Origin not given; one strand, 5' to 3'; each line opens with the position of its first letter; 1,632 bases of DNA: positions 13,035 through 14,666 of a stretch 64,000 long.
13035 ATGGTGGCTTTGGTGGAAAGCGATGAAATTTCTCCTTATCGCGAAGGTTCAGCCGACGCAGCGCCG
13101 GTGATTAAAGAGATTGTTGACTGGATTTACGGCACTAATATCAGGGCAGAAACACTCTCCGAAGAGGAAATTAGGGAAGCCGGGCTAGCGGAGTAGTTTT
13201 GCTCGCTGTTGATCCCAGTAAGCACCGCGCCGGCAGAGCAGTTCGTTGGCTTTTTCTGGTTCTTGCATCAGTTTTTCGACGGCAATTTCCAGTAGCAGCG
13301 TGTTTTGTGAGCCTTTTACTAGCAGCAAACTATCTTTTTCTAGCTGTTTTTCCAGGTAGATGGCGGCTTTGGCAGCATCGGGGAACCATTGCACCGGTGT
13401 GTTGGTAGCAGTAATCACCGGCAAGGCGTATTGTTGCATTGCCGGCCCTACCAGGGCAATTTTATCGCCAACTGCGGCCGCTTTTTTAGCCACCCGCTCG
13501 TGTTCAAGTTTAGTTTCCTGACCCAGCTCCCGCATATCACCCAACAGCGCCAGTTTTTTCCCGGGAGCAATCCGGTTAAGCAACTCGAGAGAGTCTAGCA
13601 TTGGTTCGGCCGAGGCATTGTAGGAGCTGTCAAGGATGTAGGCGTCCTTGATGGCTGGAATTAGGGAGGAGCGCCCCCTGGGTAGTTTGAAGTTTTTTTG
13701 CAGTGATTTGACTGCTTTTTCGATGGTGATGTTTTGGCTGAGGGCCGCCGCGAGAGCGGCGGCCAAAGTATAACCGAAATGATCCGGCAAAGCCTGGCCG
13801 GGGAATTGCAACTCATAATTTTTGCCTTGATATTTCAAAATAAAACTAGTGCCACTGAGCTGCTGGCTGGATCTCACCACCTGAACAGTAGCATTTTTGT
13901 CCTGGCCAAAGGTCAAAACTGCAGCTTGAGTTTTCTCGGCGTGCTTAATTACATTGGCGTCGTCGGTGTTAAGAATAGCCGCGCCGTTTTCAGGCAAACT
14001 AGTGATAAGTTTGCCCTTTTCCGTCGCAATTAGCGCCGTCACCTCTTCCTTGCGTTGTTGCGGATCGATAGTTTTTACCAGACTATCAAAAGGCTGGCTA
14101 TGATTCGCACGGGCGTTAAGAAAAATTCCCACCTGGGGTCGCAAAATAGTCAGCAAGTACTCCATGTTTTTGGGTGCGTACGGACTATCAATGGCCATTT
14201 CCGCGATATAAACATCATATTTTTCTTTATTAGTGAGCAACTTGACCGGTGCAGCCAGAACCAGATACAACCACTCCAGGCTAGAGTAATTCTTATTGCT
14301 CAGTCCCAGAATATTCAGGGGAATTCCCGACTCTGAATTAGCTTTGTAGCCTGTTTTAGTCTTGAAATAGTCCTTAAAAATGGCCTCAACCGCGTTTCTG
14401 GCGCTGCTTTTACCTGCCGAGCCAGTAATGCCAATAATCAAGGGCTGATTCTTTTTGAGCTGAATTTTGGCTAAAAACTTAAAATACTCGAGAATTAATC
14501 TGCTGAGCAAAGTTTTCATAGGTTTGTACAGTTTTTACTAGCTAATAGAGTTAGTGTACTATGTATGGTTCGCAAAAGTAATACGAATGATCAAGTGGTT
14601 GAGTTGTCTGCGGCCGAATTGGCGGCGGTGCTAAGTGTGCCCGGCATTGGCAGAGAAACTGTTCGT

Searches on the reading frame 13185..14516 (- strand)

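Call 45: search_protein_families(library=pfam, proteins=[window:13185-14516:-], max_evalue=0.00001)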
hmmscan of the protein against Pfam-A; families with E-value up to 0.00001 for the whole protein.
window:13185-14516:- (443 aa): 2 families
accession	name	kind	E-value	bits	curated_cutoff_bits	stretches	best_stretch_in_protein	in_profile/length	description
PF08245.18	Mur_ligase_M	-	2.1e-16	60.9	24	1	30-258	1-200/200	Mur ligase middle domain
PF02875.26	Mur_ligase_C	-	2.8e-11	44.8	28.4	1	281-403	1-126/127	Mur ligase, glutamate ligase domain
